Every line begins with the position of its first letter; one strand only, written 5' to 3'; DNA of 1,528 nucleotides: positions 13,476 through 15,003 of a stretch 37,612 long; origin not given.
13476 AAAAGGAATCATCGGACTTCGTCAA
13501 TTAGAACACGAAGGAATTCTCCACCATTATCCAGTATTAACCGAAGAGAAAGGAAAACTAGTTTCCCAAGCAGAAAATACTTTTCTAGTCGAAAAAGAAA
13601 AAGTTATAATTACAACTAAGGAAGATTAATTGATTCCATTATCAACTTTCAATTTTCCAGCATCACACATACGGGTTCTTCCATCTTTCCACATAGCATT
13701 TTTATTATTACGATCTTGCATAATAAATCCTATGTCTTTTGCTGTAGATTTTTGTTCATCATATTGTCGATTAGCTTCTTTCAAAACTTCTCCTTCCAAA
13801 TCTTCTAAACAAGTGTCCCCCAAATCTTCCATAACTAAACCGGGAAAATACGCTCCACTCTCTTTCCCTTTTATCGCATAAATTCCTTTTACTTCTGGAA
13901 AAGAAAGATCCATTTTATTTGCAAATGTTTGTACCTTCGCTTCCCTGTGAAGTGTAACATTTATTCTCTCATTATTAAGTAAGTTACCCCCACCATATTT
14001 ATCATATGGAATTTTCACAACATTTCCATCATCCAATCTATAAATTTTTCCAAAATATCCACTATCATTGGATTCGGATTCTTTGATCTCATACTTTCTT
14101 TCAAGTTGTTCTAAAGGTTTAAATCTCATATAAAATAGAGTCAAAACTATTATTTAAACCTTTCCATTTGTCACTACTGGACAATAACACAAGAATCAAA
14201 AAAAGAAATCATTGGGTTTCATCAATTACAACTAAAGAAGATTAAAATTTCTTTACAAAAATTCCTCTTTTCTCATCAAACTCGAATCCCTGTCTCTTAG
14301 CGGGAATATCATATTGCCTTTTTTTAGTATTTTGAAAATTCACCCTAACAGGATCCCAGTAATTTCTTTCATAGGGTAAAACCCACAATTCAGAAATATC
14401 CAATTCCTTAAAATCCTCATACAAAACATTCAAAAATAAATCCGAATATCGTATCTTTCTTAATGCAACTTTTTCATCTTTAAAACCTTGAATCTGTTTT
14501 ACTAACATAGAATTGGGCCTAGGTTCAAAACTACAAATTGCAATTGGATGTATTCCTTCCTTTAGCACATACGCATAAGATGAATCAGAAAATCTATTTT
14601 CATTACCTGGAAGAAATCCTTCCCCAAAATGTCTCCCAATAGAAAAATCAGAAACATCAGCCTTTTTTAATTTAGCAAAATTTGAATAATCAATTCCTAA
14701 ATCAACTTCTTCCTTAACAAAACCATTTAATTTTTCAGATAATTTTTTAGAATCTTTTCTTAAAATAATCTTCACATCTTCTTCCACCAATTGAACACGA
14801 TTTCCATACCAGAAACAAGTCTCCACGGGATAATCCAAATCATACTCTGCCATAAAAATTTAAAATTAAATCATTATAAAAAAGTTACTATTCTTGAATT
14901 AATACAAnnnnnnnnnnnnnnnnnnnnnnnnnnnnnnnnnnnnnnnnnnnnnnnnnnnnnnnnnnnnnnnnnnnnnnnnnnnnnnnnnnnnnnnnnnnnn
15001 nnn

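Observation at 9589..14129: Two paralogous ultra-short protein-kinase-like proteins lacking most of the C-lobe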

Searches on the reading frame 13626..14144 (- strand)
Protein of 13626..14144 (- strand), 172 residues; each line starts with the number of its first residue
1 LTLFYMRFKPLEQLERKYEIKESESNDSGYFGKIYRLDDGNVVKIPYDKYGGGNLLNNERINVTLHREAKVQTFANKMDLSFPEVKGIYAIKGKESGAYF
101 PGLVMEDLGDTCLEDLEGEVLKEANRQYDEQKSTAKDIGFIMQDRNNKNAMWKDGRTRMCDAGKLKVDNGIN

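Call 3: search_protein_families(library=pfam, proteins=[window:13626-14144:-], max_evalue=1)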
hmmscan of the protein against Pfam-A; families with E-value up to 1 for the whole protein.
window:13626-14144:- (172 aa): 1 family
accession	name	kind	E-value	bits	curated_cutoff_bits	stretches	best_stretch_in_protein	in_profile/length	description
PF09919.14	DUF2149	-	0.024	15.4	27.1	1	10-46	55-91/92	Uncharacterized conserved protein (DUF2149)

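Call 6: find_homologous_proteins(query=window:13626-14129:-, max_evalue=0.01)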
Query window:13626-14129:- (167 aa): 3 proteins with E <= 0.01 among 21 candidates.
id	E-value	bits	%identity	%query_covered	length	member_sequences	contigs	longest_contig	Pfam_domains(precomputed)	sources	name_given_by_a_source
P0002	4.4e-107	373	100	100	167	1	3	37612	-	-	-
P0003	2.1e-60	221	63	100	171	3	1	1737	-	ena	-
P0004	5.1e-59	217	63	99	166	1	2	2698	-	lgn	-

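Call 9: search_solved_structures(query=A1, max_evalue=10, show_alignments=3)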
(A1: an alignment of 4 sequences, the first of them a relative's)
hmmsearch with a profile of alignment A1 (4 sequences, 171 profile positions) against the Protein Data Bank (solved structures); distinct sequences matched with E-value up to 10: 4.
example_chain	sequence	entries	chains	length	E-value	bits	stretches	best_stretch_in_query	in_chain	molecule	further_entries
8jbi_D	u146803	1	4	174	0.014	18.5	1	21-53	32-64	Secreted effector kinase SteC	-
9p9u_A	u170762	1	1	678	0.018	18.1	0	13-50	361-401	Epidermal growth factor receptor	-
3pet_A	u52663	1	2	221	0.089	15.9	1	13-88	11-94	Putative adhesin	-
5v6d_A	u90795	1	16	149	0.81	12.7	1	13-67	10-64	Nucleoside diphosphate kinase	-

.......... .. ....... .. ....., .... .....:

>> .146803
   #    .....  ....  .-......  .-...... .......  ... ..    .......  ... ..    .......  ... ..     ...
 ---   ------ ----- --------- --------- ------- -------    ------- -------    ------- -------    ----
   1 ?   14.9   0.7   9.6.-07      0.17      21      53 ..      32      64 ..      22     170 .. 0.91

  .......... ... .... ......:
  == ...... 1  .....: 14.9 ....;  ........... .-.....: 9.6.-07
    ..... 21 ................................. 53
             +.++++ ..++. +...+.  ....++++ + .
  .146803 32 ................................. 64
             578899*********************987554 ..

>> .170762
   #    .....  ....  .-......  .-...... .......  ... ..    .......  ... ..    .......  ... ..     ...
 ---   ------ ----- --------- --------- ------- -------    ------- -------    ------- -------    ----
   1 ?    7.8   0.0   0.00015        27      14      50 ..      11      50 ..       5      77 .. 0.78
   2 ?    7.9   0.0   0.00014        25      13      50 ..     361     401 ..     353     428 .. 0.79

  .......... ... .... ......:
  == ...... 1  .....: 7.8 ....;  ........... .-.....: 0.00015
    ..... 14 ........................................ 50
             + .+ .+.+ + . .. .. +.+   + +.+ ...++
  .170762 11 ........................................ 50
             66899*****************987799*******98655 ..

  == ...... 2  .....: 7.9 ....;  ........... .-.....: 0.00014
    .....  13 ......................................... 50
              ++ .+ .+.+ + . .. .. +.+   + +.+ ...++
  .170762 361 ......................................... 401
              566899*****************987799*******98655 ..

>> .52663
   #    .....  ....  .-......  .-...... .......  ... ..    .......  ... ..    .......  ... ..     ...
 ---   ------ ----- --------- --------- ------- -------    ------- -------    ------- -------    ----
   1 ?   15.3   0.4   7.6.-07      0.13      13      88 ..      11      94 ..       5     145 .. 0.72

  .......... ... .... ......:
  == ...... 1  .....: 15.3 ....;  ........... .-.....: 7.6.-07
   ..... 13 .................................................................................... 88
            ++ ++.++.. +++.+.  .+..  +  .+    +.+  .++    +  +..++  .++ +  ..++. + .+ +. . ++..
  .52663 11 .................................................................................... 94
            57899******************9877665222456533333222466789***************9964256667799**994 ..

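Call 19: search_protein_representatives(alignment_id=A1)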
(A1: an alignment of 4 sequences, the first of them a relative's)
Query: 4 sequences, 171 profile positions. Proteins with E-value up to 0.001 (for the whole library): 65; up to 1e-10: 11; up to 1e-30: 6. The best 65 are listed.
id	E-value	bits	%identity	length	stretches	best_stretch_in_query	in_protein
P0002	1.7e-81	288.4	-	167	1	6-171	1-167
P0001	7.6e-67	240.7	-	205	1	3-171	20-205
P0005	2.8e-40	154.3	-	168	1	7-170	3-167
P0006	2.5e-33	131.6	-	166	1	6-161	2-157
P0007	5.4e-33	130.5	-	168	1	7-152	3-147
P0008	3.8e-32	127.8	-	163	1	7-166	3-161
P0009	5.3e-26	107.8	-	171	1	8-155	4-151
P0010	3.5e-24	101.8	-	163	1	6-162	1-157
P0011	8.9e-24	100.5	-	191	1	7-152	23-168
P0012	9.6e-20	87.4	-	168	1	7-162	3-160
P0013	5.0e-11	59.0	-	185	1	7-164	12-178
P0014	1.3e-10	57.7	-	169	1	11-160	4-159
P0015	7.2e-10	55.2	-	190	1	10-170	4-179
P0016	9.1e-10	54.9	-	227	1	17-166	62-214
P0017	2.7e-09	53.4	-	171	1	11-165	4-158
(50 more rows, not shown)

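Call 22: search_solved_structures(query=A2, max_evalue=10, show_alignments=4)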
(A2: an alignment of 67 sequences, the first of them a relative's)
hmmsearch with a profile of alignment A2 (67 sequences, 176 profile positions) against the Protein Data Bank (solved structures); distinct sequences matched with E-value up to 10: 832 (the best 60 are shown).
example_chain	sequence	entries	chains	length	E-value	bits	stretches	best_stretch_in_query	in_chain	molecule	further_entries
9ymt_A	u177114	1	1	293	5.1e-09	39.2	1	12-170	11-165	Serine/Threonine Kinase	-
4eqm_A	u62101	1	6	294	5.5e-09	39.1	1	12-170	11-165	Protein kinase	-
4fi1_A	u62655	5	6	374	1e-07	35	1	95-170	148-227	Casein kinase II subunit alpha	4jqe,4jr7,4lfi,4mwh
6l24_A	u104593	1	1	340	2.3e-07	33.8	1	90-168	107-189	Casein kinase II subunit alpha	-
6l23_A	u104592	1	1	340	2.8e-07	33.5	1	90-168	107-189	Casein kinase II subunit alpha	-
5csp_A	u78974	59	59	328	2.9e-07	33.5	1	91-168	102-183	Casein kinase II subunit alpha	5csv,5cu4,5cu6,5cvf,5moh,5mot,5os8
5mov_A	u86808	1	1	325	3.1e-07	33.4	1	91-168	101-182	Casein kinase II subunit alpha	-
7a4q_A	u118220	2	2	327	3.1e-07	33.4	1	91-168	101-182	Casein kinase II subunit alpha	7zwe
5osl_A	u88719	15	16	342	3.3e-07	33.3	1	91-168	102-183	Casein kinase II subunit alpha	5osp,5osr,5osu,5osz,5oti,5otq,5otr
8k20_B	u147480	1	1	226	3.5e-07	33.2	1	22-162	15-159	non-specific serine/threonine protein kinase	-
4dgl_C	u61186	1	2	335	4.6e-07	32.8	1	90-168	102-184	Casein kinase II subunit alpha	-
6ise_B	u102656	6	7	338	5.3e-07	32.6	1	59-168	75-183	Casein kinase II subunit alpha | CMGC/CK2 protein kinase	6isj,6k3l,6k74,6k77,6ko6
5zn0_A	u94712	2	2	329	5.5e-07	32.6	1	90-168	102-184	Casein kinase II subunit alpha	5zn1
6l22_A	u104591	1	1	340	5.7e-07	32.5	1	90-168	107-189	Casein kinase II subunit alpha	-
6qy8_A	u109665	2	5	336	5.7e-07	32.5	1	91-170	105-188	Casein kinase II subunit alpha'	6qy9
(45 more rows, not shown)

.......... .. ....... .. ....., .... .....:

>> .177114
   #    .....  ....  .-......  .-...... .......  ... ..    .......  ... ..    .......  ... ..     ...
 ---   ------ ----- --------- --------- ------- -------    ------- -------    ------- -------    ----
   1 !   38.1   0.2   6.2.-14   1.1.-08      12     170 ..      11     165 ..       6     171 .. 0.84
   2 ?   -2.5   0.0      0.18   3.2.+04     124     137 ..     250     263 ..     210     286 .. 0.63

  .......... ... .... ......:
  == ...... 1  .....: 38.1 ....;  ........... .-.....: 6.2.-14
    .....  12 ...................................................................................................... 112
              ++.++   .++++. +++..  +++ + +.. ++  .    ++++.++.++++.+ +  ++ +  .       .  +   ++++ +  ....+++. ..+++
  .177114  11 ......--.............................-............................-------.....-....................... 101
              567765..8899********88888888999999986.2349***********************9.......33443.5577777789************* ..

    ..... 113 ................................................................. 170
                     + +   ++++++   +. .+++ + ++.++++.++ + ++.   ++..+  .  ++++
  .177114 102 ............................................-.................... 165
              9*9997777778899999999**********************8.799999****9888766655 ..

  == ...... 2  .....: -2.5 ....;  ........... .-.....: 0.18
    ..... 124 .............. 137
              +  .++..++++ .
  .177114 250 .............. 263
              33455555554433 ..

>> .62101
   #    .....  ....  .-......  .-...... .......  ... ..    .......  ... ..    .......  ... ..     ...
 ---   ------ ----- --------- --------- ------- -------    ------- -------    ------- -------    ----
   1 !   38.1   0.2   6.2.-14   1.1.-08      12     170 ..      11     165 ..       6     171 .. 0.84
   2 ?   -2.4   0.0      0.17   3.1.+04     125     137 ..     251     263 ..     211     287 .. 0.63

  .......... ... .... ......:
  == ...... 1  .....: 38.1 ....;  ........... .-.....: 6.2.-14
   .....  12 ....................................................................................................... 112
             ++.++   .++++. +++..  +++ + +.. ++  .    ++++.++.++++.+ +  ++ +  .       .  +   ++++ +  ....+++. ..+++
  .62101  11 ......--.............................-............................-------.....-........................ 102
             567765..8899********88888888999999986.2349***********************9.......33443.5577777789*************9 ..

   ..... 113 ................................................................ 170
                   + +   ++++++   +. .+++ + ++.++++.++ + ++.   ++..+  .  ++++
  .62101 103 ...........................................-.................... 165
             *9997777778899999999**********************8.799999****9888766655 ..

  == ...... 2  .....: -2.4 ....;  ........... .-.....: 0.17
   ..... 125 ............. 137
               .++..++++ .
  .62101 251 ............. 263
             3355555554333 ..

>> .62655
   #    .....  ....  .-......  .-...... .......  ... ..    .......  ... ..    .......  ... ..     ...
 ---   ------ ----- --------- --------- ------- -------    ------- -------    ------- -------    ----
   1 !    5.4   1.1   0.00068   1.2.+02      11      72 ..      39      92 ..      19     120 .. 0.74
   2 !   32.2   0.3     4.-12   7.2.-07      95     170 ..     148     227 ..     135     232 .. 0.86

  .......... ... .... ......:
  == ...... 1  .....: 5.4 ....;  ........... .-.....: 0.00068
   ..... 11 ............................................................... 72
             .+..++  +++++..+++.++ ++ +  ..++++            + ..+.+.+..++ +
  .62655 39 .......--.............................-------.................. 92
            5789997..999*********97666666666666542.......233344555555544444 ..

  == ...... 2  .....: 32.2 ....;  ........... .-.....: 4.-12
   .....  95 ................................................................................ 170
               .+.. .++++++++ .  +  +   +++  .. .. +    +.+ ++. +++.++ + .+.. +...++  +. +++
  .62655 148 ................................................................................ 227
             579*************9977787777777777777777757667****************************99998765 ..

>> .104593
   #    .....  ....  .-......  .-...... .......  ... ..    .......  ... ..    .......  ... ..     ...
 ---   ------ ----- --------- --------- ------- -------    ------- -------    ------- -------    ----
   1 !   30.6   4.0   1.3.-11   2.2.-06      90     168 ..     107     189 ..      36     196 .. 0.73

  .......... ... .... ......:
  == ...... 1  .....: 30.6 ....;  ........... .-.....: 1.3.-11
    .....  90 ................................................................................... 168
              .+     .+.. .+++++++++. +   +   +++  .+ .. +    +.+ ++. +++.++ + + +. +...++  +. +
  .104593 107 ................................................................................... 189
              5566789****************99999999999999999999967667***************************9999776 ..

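Call 23: search_protein_families(library=pfam, alignment_id=A2, max_evalue=0.1)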
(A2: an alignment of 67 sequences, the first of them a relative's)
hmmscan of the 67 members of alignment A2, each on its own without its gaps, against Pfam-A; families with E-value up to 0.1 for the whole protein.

A. member 1, P0002 (167 aa): 1 family
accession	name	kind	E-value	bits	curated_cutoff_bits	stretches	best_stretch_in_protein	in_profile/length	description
PF09919.14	DUF2149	-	0.028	15.2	27.1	0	6-41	56-91/92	Uncharacterized conserved protein (DUF2149)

B. families by the number of members that match (of 67 scanned): 35 families (the first 25 are shown)
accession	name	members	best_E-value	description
PF01636.29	APH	19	9.5e-09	Phosphotransferase enzyme family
PF01163.29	RIO1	14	4.3e-06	RIO domain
PF06293.20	Kdo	6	0.00019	Lipopolysaccharide kinase (Kdo/WaaP) family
PF19974.5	TCAD9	6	0.0006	Ternary complex associated domain 9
PF00069.31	Pkinase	5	0.00045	Protein kinase domain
PF18762.7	Kinase-PolyVal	3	0.0071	Serine/Threonine/Tyrosine Kinase found in polyvalent proteins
PF03109.22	ABC1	2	0.011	ABC1 atypical kinase-like domain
PF17667.7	Pkinase_fungal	1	0.00078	Fungal protein kinase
PF09891.15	DUF2118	1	0.0013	Uncharacterized protein conserved in archaea (DUF2118)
PF19615.4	DUF6120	1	0.0028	Family of unknown function (DUF6120)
PF00613.26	PI3Ka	1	0.0045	Phosphoinositide 3-kinase family, accessory domain (PIK domain)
PF07714.23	PK_Tyr_Ser-Thr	1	0.0046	Protein tyrosine and serine/threonine kinase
PF04423.19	Rad50_zn_hook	1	0.011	Rad50 zinc hook motif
PF18110.6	BRCC36_C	1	0.012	BRCC36 C-terminal helical domain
PF20849.2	TelK_muzzle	1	0.013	Protelomerase, muzzle domain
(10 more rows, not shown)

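Call 28: predict_structure(alignment_id=A2)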
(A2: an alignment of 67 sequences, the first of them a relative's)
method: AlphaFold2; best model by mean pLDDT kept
length: 167 residues; sequences in the alignment: 67
mean_pLDDT: 95.2   pTM: 0.89
mean pLDDT of the five models: 95.2, 95.1, 94.7, 94.5, 94.2
residues with pLDDT >= 90: 150; 70-90: 15; 50-70: 2; < 50: 0
segments of 3 or more residues with pLDDT < 50: none
pLDDT, mean of each block of 10 residues (from residue 1): 96 98 92 98 95 97 96 97 98 98 97 98 96 91 95 94 78
secondary structure, 60 per line:
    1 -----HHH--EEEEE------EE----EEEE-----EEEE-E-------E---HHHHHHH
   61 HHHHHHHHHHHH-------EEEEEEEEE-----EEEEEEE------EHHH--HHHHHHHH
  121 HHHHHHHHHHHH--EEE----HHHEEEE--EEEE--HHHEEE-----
elements in order: E11-15 E28-31 E37-40 H54-72 E80-88 E94-100 H113-132 E135-137 E145-148 E151-154 E160-162

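Call 33: fold_search(model_id=the predicted structure, library=pdb)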
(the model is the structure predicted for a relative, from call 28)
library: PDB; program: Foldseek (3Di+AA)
matches with E <= 10: 1669; with E <= 0.001: 312
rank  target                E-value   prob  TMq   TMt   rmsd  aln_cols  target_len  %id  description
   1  1zar                  1.7e-05  1.00  0.59  0.39   5.2       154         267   16  Crystal Structure of A.fulgidus Rio2 Kinase Complexed With ADP and Manganese Ions (released 2005-06-21)
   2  4e4l_E                1.7e-05  1.00  0.60  0.38   4.3       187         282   16  JAK1 kinase (JH1 domain) in complex with compound 30 (released 2012-05-30)
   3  2jbp_D                2.3e-05  1.00  0.61  0.38   4.3       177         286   14  Protein kinase MK2 in complex with an inhibitor (crystal form-2, co- crystallization) (released 2007-03-20)
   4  6zxg_z                2.3e-05  1.00  0.58  0.30   6.3       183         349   15  Cryo-EM structure of a late human pre-40S ribosomal subunit - State H1 (released 2020-12-02)
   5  4gj2                  2.8e-05  1.00  0.61  0.38   4.5       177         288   19  Tyk2 (JH1) in complex with 2,6-dichloro-N-[2-({[(1R,2R)-2-fluorocyclopropyl]carbonyl}amino)pyridin-4-yl]benzamide (released 2013-05-29)
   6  4py1                  3.2e-05  1.00  0.57  0.35   4.6       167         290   19  Crystal structure of Tyk2 in complex with compound 15, 6-((2,5-dimethoxyphenyl)thio)-3-(1-methyl-1H-pyrazol-4-yl)-[1,2,4 (released 2014-09-03)
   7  4y0x                  3.4e-05  1.00  0.56  0.33   4.7       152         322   18  Crystal structure of the S/T protein kinase PknG from Mycobacterium tuberculosis in complex with ADP (released 2015-05-20)
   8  4gvj                  3.8e-05  1.00  0.59  0.36   4.2       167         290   20  Tyk2 (JH1) in complex with adenosine di-phosphate (released 2013-08-14)
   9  6tpf_A                4.0e-05  1.00  0.58  0.36   5.5       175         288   15  Fragment-based discovery of pyrazolopyridones as JAK1 inhibitors with excellent subtype selectivity (released 2020-06-10)
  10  7xzr_B                4.6e-05  1.00  0.68  0.41   3.8       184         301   15  Crystal structure of TNIK-AMPPNP-thiopeptide TP15 complex (released 2022-10-26)
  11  3re4_A                4.9e-05  1.00  0.59  0.40   5.8       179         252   19  Crystal Structure of Archaeoglobus Fulgidus Rio1 Kinase bound to Toyocamycin. (released 2012-05-09)
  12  6x8g                  4.9e-05  1.00  0.60  0.38   4.5       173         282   17  Crystal structure of TYK2 with Compound 22 (released 2020-11-25)
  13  4yht_B                4.9e-05  1.00  0.61  0.42   5.6       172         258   16  bRaf complexed with an inhibitor (released 2016-03-16)
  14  5e1e_B                4.9e-05  1.00  0.52  0.33   9.2       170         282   15  Human JAK1 kinase in complex with compound 30 at 2.30 Angstroms resolution (released 2015-11-25)
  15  5e1e_A                5.2e-05  1.00  0.53  0.33   9.0       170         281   15  Human JAK1 kinase in complex with compound 30 at 2.30 Angstroms resolution (released 2015-11-25)
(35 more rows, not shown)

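Call 48: search_protein_families(library=ncbifam, proteins=[window:13626-14129:-], max_evalue=0.1)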
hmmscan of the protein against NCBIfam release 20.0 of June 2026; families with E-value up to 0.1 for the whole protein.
window:13626-14129:- (167 aa): 0 families

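Call 49: search_protein_families(library=padloc, proteins=[window:13626-14129:-], max_evalue=0.1)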
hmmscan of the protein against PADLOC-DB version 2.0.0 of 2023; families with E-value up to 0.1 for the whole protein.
window:13626-14129:- (167 aa): 0 families

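Call 58: find_related_loci(query=P0002, collection=genome_contigs, flank=2000)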
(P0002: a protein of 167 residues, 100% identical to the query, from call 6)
Query P0002 (167 aa) in genome_contigs; peptide patterns used: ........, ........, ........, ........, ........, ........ (x = any residue, [..] = any of these).
30 stretches matched a pattern, but none encodes a relative of the query by tblastn (E <= 1e-3).

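Call 61: find_related_loci(query=A4, collection=genome_contigs, flank=6000)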
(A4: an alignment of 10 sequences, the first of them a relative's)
Query A4 (167 aa) in genome_contigs; peptide patterns used: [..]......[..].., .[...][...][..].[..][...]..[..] (x = any residue, [..] = any of these).
45 stretches matched a pattern; 1 encode a relative of the query (tblastn E <= 1e-3); 1 distinct loci.
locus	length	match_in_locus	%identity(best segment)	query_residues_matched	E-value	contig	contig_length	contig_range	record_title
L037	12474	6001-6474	37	4-162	3e-29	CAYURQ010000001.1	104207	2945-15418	MAG TPA_asm: Candidatus Woesearchaeota archaeon isolate SRP141376_co3_436 genome assembly, contig: NODE_335_length_10420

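Call 76: fold_search(model_id=the predicted structure, library=viral)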
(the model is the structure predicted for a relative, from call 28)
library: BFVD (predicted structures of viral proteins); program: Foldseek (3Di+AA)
matches with E <= 10: 760; with E <= 0.001: 103
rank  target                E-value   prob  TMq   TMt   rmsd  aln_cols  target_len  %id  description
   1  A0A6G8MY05            1.4e-06  1.00  0.61  0.48   4.4       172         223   19  Protein kinase [Cedratvirus kamchatka]
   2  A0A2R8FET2            1.9e-06  1.00  0.58  0.45   4.2       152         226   17  Serine/Threonine protein kinase [Cedratvirus Zaza IHUMI]
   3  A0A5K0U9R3            5.9e-06  1.00  0.62  0.28   4.3       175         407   12  Putaive kinase [Yasminevirus sp. GU-2018]
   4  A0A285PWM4            8.0e-06  1.00  0.58  0.55   5.2       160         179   15  non-specific serine/threonine protein kinase [Cedratvirus lausannensis]
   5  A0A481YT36            8.6e-06  1.00  0.61  0.48   4.8       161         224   19  non-specific serine/threonine protein kinase [Marseillevirus LCMAC102]
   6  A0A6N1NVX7            1.2e-05  1.00  0.61  0.18   4.5       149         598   19  Serine/threonine-protein kinase Nek1 [Tupanvirus soda lake]
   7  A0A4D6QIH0            1.3e-05  1.00  0.62  0.38   3.4       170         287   13  Putative phosphotransferase [Erythrocytic necrosis virus]
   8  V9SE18                1.7e-05  1.00  0.60  0.33   7.1       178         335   16  Serine/threonine protein kinase [Tunisvirus fontaine2]
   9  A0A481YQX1            1.8e-05  1.00  0.60  0.46   4.5       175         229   19  Protein kinase [Iridovirus LCIVAC01]
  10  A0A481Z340            1.9e-05  1.00  0.64  0.16   3.4       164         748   15  cyclin-dependent kinase [Pithovirus LCPAC102]
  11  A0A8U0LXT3            2.2e-05  1.00  0.59  0.23   4.1       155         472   15  (no name in the UniProt tables at hand)
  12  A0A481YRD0            2.9e-05  1.00  0.61  0.15   4.5       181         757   13  non-specific serine/threonine protein kinase [Marseillevirus LCMAC101]
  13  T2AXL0                3.1e-05  1.00  0.62  0.51   5.6       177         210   15  (no name in the UniProt tables at hand)
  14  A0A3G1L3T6            3.5e-05  1.00  0.58  0.37   4.1       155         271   16  ChoK-like putative serine/threonine kinase [Synechococcus phage S-CBWM1]
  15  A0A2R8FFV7            3.5e-05  1.00  0.61  0.55   4.2       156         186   17  CAMK family protein kinase [Cedratvirus Zaza IHUMI]
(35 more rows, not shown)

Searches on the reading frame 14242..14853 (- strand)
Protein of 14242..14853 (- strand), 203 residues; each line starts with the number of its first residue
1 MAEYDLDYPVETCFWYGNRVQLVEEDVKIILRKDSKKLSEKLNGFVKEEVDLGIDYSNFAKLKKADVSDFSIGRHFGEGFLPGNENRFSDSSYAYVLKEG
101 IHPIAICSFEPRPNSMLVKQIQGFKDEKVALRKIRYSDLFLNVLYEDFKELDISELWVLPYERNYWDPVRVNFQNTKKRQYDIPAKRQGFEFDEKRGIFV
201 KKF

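Call 3: search_protein_families(library=pfam, proteins=[window:14242-14853:-], max_evalue=1)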
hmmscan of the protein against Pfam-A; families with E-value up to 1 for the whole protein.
window:14242-14853:- (203 aa): 0 families

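Call 48: search_protein_families(library=ncbifam, proteins=[window:14242-14853:-], max_evalue=0.1)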
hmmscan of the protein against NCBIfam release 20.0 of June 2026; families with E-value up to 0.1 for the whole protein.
window:14242-14853:- (203 aa): 0 families

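Call 49: search_protein_families(library=padloc, proteins=[window:14242-14853:-], max_evalue=0.1)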
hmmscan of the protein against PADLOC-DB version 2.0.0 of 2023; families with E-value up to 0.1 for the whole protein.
window:14242-14853:- (203 aa): 0 families

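Call 74: search_solved_structures(query=window:14242-14853:-, max_evalue=1)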
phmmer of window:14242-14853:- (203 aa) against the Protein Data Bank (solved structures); distinct sequences matched with E-value up to 1: 0.
